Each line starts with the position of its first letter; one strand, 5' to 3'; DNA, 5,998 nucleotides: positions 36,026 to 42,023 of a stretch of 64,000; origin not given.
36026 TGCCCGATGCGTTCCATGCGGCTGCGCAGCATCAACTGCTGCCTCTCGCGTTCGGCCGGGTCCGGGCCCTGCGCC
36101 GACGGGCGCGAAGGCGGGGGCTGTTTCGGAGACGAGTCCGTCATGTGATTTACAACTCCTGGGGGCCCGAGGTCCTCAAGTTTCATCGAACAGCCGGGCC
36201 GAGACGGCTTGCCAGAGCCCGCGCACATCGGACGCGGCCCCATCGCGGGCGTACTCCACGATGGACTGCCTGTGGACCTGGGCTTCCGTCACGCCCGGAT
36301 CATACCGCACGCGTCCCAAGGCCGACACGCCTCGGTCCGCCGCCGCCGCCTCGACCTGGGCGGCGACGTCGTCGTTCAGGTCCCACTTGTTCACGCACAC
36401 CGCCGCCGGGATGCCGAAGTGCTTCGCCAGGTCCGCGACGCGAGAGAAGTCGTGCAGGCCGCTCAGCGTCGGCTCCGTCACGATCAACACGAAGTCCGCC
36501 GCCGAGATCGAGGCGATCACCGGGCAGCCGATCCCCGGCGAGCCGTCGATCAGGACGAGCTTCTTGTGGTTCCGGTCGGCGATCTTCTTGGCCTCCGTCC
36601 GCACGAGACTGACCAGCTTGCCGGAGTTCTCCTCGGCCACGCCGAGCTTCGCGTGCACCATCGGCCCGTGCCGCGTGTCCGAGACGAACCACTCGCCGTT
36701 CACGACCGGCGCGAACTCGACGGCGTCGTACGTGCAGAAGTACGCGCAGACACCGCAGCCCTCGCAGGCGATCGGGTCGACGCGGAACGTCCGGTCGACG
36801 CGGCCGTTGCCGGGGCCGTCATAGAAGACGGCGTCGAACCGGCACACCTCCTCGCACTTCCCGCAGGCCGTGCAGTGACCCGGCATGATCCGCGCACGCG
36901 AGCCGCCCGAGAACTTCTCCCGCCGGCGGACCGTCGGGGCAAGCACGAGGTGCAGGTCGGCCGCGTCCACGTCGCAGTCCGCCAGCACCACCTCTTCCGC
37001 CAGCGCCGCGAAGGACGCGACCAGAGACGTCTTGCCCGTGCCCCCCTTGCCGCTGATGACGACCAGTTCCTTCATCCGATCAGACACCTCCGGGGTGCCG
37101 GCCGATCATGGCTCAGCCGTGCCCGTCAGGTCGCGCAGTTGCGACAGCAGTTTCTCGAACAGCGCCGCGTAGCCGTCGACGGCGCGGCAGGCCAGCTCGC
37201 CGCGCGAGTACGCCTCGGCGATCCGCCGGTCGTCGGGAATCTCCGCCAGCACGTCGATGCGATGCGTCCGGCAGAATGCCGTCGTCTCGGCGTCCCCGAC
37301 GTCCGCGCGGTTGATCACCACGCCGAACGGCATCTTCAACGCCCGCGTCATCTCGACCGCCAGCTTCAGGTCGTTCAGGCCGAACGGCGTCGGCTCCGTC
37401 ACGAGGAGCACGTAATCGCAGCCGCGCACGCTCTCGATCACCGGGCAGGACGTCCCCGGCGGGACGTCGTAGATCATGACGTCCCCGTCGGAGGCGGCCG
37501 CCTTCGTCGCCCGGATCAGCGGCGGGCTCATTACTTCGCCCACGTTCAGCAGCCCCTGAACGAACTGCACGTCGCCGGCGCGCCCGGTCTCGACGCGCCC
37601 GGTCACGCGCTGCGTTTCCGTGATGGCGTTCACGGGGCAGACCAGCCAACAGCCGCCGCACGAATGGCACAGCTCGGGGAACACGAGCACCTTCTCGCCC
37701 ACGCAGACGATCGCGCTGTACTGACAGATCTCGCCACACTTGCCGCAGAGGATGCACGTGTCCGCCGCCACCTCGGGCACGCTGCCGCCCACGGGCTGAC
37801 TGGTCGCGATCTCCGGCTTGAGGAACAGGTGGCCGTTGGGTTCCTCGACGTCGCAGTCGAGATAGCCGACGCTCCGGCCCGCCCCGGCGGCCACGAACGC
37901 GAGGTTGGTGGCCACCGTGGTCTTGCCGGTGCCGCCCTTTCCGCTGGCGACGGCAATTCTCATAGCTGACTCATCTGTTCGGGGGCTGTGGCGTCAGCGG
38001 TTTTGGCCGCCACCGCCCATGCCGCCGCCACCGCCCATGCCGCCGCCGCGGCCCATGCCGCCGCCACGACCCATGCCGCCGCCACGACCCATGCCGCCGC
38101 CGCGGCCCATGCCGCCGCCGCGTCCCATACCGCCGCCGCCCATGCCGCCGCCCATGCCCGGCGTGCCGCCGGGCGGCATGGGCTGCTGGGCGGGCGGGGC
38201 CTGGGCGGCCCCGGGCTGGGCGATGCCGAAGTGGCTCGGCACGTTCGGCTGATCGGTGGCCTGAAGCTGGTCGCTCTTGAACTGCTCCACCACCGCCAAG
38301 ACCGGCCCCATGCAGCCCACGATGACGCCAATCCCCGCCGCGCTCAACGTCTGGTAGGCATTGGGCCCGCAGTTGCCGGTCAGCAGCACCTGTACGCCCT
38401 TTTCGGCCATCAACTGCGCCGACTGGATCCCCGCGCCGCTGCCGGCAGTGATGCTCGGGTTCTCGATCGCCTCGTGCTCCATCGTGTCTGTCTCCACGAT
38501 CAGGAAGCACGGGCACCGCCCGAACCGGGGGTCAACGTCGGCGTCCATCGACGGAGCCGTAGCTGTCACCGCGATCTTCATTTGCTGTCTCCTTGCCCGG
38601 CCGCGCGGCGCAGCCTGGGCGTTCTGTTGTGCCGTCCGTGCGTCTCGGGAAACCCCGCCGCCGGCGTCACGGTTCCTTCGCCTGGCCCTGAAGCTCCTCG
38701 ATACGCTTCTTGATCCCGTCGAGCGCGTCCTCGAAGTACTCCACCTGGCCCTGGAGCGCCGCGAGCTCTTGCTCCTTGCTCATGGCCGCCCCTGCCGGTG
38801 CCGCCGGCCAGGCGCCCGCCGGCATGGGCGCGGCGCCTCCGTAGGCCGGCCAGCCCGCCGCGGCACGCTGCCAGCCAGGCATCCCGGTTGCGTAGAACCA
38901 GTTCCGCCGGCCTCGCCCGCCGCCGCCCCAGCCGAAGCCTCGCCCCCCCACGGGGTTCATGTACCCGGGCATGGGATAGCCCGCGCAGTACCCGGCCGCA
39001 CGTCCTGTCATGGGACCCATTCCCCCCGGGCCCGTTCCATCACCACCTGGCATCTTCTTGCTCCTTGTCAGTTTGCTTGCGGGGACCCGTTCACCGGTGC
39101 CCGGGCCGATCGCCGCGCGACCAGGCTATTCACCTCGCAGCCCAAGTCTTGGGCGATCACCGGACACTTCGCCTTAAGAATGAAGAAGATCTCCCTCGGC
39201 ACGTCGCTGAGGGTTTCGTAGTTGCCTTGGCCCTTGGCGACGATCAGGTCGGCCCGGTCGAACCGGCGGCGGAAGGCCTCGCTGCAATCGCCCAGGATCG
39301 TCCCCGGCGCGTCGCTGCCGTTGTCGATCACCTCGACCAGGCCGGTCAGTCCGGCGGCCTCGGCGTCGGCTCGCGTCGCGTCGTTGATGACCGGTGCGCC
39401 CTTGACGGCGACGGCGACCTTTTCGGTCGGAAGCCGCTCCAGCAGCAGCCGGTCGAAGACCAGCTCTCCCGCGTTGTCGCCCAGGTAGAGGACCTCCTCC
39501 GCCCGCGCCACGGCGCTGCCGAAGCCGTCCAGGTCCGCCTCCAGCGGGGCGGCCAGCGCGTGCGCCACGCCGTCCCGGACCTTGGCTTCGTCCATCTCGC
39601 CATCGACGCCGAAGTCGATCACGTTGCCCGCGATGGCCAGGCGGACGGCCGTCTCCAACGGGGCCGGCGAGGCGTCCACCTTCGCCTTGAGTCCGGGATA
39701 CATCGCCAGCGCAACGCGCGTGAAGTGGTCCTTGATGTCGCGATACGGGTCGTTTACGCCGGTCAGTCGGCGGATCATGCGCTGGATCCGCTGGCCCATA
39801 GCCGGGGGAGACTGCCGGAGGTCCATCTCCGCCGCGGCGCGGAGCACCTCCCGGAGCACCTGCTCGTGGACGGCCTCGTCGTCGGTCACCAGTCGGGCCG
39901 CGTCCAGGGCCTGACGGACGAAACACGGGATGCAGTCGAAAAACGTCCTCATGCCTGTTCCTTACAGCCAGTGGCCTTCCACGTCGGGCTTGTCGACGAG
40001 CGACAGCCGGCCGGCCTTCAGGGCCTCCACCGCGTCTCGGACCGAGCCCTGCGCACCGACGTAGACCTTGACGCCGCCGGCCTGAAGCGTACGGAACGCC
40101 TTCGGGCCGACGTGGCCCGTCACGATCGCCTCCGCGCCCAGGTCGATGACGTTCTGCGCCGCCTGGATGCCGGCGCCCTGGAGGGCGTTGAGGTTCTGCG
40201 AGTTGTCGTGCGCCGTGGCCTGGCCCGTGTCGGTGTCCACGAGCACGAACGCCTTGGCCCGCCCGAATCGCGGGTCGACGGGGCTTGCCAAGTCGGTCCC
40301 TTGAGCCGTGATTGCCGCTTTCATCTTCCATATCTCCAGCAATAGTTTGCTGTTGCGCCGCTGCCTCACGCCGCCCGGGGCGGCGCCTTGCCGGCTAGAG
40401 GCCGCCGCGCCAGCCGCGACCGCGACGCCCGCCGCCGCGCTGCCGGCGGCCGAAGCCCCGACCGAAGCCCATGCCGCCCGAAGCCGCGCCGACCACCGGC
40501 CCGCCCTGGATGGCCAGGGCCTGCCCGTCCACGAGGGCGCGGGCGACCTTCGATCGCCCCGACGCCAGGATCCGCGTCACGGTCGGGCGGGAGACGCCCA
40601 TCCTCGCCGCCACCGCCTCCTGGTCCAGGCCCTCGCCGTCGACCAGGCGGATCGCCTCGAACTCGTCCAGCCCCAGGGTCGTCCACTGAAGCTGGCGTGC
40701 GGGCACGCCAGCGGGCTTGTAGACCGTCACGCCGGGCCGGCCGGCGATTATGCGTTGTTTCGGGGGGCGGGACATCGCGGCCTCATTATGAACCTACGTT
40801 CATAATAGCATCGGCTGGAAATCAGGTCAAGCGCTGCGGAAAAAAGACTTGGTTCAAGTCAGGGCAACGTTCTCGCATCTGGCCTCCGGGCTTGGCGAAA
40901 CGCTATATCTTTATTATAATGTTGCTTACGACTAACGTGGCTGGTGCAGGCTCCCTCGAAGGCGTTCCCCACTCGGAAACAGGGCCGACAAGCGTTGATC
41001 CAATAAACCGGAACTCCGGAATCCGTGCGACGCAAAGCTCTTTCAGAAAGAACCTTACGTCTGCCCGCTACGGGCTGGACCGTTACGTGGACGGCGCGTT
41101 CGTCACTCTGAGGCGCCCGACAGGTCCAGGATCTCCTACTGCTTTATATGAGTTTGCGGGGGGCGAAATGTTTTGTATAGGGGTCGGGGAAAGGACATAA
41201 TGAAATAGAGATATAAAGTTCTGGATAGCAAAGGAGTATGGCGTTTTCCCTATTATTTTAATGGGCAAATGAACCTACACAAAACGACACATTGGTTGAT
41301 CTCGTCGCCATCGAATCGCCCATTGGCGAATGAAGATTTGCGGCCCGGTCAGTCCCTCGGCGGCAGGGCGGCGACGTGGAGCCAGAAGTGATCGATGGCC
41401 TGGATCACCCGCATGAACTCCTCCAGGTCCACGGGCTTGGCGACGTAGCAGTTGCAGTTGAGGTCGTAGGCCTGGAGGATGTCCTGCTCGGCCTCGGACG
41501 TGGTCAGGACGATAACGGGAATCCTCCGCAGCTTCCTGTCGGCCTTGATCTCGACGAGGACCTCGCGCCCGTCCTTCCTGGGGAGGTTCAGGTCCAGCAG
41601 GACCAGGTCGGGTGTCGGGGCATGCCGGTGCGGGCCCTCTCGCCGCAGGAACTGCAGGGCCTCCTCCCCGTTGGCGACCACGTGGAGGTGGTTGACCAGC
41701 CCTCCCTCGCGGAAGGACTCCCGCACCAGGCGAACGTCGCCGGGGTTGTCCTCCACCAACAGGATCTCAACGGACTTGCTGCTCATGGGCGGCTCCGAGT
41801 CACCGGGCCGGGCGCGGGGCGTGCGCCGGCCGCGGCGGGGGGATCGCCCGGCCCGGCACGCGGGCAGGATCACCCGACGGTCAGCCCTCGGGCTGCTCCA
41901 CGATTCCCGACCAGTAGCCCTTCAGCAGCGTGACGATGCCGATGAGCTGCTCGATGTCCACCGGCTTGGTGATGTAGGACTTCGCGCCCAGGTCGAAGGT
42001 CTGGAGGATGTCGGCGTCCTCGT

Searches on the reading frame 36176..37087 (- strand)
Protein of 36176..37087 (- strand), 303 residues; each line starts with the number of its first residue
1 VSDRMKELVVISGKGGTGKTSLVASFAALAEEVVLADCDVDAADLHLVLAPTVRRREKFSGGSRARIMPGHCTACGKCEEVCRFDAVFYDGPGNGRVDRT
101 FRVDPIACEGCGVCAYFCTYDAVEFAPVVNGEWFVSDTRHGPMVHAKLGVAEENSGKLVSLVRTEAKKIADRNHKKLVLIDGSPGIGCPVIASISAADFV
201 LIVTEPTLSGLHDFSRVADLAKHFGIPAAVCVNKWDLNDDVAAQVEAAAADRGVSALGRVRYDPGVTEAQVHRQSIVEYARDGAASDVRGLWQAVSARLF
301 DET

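Call 4: search_protein_families(library=pfam, proteins=[window:36176-37087:-], max_evalue=0.01)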
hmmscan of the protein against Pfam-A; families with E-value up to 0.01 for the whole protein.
window:36176-37087:- (303 aa): 15 families
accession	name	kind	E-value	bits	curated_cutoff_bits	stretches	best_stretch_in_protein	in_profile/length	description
PF01656.29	CbiA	-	7.7e-11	42.5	25.4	1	8-273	1-122/125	CobQ/CobB/MinD/ParA nucleotide binding domain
PF12838.12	Fer4_7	-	1.1e-08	35.8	27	1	71-122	1-52/52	4Fe-4S dicluster domain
PF00037.32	Fer4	-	2.7e-08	33.7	21.1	1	66-87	2-23/24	4Fe-4S binding domain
PF13237.11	Fer4_10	-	1.1e-06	28.9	25.5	0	62-82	32-52/53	4Fe-4S dicluster domain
PF13187.11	Fer4_9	-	2.5e-05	24.6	27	1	71-122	1-51/52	4Fe-4S dicluster domain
PF10609.15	ParA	-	2.9e-05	24.1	27.1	0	7-45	5-47/246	NUBPL iron-transfer P-loop NTPase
PF13191.12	AAA_16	-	3.7e-05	24.7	32.6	1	5-41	23-63/167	AAA ATPase domain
PF14697.11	Fer4_21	-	4.9e-05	23.8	35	1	65-123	1-57/59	4Fe-4S dicluster domain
PF13183.11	Fer4_8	-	7.5e-05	23.6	27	0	65-83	47-65/68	4Fe-4S dicluster domain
PF12837.12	Fer4_6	-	0.00019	21.6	25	0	66-86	3-23/24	4Fe-4S binding domain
PF13614.12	AAA_31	-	0.0002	21.8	27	0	176-214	119-157/177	AAA domain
PF12797.12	Fer4_2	-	0.00044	20.5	24.5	0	68-82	6-20/22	4Fe-4S binding domain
PF20720.3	nSTAND3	-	0.001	19.2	27.2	0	6-28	17-39/155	Novel STAND NTPase 3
PF13534.11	Fer4_17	-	0.0016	19.4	22.2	0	68-82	42-56/61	4Fe-4S dicluster domain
PF03193.22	RsgA_GTPase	-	0.0067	16.7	30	0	190-248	19-78/174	RsgA GTPase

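Call 6: search_protein_families(library=ncbifam, proteins=[window:36176-37087:-], max_evalue=0.001)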
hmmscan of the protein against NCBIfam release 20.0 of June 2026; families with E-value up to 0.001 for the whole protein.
window:36176-37087:- (303 aa): 25 families
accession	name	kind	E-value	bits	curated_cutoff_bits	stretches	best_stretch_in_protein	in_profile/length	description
TIGR01969.1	minD_arch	subfamily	1.1e-16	60.7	201.75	2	174-287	108-221/251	cell division ATPase MinD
NF041546.1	ParA_partition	equivalog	1.7e-11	44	180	1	163-292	67-201/203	ParA family partition ATPase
TIGR01968.1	minD_bact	equivalog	4.7e-10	39.2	212.9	1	8-50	4-50/261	septum site-determining protein MinD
NF041891.1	hdrA_Methbact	equivalog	1.2e-09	37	1300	1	66-132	568-627/762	ferredoxin:CoB-CoM heterodisulfide reductase subunit HdrA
NF040770.1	hetero_SS_HdrA2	exception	2.2e-09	36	1100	1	64-126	571-626/777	CoB-CoM heterodisulfide reductase HdrA2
NF042909.1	FMH_DH_FwdF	exception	2.6e-07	30.1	375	1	65-126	220-277/336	tungsten-dependent formylmethanofuran dehydrogenase subunit FwdF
NF045480.1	FdxA_Actino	equivalog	3e-07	30.6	125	1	59-90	27-58/107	ferredoxin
TIGR03371.1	cellulose_yhjQ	equivalog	3.2e-07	30.1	157.85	0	5-41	1-41/246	cellulose biosynthesis protein BcsQ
NF041778.1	hetero_SS_HdrA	equivalog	5.3e-07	27.9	1400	1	66-126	583-636/771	ferredoxin:CoB-CoM heterodisulfide reductase subunit HdrA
NF041136.1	MrpORP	equivalog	4.3e-06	26.2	450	0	6-46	6-50/365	iron-sulfur cluster carrier protein MrpORP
TIGR04105.1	FeFe_hydrog_B1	subfamily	1.3e-05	24.1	450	0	63-88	135-160/462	monomeric [FeFe] hydrogenase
NF040864.1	HgcB_ferredoxin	equivalog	2e-05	24.3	99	1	68-129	12-67/93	mercury methylation ferredoxin HgcB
TIGR02700.1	flavo_MJ0208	hypoth_equivalog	2.2e-05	23.9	251.35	0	70-124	148-195/234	dihydromethanopterin reductase (acceptor)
TIGR01944.1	rnfB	subfamily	3.5e-05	23.4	68.7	1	64-129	107-166/190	RnfABCDGE type electron transport complex subunit B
NF040612.1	F420_dehyd_FpoI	exception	0.00016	21.5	180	0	102-124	38-60/135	F420H2 dehydrogenase subunit FpoI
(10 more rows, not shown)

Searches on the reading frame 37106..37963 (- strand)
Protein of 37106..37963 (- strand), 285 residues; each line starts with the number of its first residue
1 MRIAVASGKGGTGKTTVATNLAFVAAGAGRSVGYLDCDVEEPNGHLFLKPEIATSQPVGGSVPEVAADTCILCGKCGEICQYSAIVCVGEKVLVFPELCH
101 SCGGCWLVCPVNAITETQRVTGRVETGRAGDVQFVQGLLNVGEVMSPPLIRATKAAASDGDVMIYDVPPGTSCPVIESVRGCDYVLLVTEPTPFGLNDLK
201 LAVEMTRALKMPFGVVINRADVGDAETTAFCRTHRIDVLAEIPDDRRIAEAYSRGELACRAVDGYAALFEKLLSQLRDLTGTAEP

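Call 4: search_protein_families(library=pfam, proteins=[window:37106-37963:-], max_evalue=0.01)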
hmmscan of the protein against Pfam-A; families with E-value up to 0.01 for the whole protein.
window:37106-37963:- (285 aa): 19 families
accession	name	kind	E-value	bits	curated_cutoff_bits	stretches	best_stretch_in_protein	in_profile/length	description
PF01656.29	CbiA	-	3e-19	69.7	25.4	1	3-256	1-123/125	CobQ/CobB/MinD/ParA nucleotide binding domain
PF10609.15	ParA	-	9.4e-18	65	27.1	2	3-44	6-47/246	NUBPL iron-transfer P-loop NTPase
PF00037.32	Fer4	-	1.5e-10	40.9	21.1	2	94-115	3-24/24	4Fe-4S binding domain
PF13614.12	AAA_31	-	5.2e-09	36.7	27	1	3-39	4-40/177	AAA domain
PF12837.12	Fer4_6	-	4.2e-07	30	25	1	92-114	2-24/24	4Fe-4S binding domain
PF14697.11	Fer4_21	-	1.1e-06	29.1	35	1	65-115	3-58/59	4Fe-4S dicluster domain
PF12838.12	Fer4_7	-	5.8e-05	23.9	27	1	69-113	1-52/52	4Fe-4S dicluster domain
PF13183.11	Fer4_8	-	5.9e-05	24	27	0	98-112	53-67/68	4Fe-4S dicluster domain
PF00142.24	Fer4_NifH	-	8.6e-05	22.6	25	0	3-51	3-50/271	4Fe-4S iron sulfur cluster binding proteins, NifH/frxC family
PF25160.1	LdpA_Fe-S-bd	-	0.00013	22.1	27.6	1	76-118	9-47/49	LdpA Fe-S cluster-binding domain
PF13187.11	Fer4_9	-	0.00014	22.2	27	1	70-114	2-52/52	4Fe-4S dicluster domain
PF13500.12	AAA_26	-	0.00028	21.2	27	1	185-248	131-194/198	AAA domain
PF09140.17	MipZ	-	0.00029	20.7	20.7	1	2-56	2-56/262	ATPase MipZ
PF13484.11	Fer4_16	-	0.00032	21.9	30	1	99-121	2-25/66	4Fe-4S double cluster binding domain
PF13237.11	Fer4_10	-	0.00061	20.1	25.5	1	66-110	5-53/53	4Fe-4S dicluster domain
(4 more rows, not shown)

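Call 6: search_protein_families(library=ncbifam, proteins=[window:37106-37963:-], max_evalue=0.001)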
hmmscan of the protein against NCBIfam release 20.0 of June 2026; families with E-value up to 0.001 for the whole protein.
window:37106-37963:- (285 aa): 40 families (the best 25 are shown)
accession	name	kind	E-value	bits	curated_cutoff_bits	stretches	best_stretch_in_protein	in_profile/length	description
TIGR01969.1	minD_arch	subfamily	6e-18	64.9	201.75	2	2-49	2-49/251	cell division ATPase MinD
NF041136.1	MrpORP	equivalog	5.1e-17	62.2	450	2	2-43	7-48/365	iron-sulfur cluster carrier protein MrpORP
NF041546.1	ParA_partition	equivalog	1.4e-15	57.4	180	2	3-39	2-38/203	ParA family partition ATPase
TIGR03815.1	CpaE_hom_Actino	equivalog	3.5e-11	42.8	154.45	2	135-276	197-340/340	septum site-determining protein Ssd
TIGR02700.1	flavo_MJ0208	hypoth_equivalog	8.9e-09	35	251.35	1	65-146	145-226/234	dihydromethanopterin reductase (acceptor)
NF053622.1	ATPseBagAMYCTU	equivalog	2e-08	34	400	1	2-44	8-48/325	ATPase BagA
NF040770.1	hetero_SS_HdrA2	exception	3.9e-08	31.9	1100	1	63-118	572-627/777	CoB-CoM heterodisulfide reductase HdrA2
NF008669.0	PRK11670.1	equivalog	5e-08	32.2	348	1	3-43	110-150/369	iron-sulfur cluster carrier protein ApbC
NF038196.1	ferrodoxin_EFR1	subfamily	7e-08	32.8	75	1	66-118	182-233/242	EFR1 family ferrodoxin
NF041891.1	hdrA_Methbact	equivalog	7.3e-08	31.1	1300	1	60-116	564-620/762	ferredoxin:CoB-CoM heterodisulfide reductase subunit HdrA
TIGR03371.1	cellulose_yhjQ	equivalog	1e-07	31.7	157.85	1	2-40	3-41/246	cellulose biosynthesis protein BcsQ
TIGR01968.1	minD_bact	equivalog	1.3e-07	31.3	212.9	1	3-41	4-42/261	septum site-determining protein MinD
TIGR02016.1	BchX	equivalog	1.3e-07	31.2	331.2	0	213-278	185-250/296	chlorophyllide a reductase iron protein subunit X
NF058577.1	FdxA_fam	equivalog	2.3e-07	30.9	65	1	67-113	6-52/52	4Fe-4S ferredoxin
NF005504.0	PRK07118.1-3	equivalog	4.2e-07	29.6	437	1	64-118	215-269/293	Fe-S cluster domain-containing protein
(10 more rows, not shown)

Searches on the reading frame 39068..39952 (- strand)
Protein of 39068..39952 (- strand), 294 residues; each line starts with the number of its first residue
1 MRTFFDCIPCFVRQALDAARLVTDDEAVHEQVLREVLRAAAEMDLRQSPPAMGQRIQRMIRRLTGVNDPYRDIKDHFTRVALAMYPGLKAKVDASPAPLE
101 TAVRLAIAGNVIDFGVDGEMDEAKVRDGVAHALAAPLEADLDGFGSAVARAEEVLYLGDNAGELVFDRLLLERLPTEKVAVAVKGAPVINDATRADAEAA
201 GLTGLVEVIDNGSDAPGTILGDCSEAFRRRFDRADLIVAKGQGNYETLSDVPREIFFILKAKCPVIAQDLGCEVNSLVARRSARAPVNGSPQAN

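Call 4: search_protein_families(library=pfam, proteins=[window:39068-39952:-], max_evalue=0.01)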
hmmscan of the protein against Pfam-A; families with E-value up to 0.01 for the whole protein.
window:39068-39952:- (294 aa): 1 family
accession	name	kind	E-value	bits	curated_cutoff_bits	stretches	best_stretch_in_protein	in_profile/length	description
PF01937.24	ARMT1-like_dom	-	2.7e-67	227.6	25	1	5-276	3-309/311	Damage-control phosphatase ARMT1-like domain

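Call 6: search_protein_families(library=ncbifam, proteins=[window:39068-39952:-], max_evalue=0.001)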
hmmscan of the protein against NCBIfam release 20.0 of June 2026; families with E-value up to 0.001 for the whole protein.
window:39068-39952:- (294 aa): 2 families
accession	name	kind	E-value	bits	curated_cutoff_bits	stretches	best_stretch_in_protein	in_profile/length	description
NF040824.1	damage_ctl_Phtase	equivalog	2.8e-55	187.8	440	1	1-278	1-280/282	damage-control phosphatase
NF041594.1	dam_ctlPhtase_Archglob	equivalog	1.3e-49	169.2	500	1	1-280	1-285/287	damage-control phosphatase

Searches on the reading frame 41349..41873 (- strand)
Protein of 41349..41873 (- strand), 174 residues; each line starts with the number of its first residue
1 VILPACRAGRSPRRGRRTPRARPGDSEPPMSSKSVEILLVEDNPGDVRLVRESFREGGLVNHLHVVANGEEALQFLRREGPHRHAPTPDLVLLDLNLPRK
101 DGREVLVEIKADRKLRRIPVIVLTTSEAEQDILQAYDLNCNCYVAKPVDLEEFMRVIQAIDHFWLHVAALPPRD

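Call 5: search_protein_families(library=pfam, proteins=[window:41349-41873:-], max_evalue=0.001)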
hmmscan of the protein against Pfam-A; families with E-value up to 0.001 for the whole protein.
window:41349-41873:- (174 aa): 1 family
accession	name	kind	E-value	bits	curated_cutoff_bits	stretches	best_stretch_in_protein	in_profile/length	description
PF00072.30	Response_reg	-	9.6e-20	71.3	30.2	1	37-157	1-110/111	Response regulator receiver domain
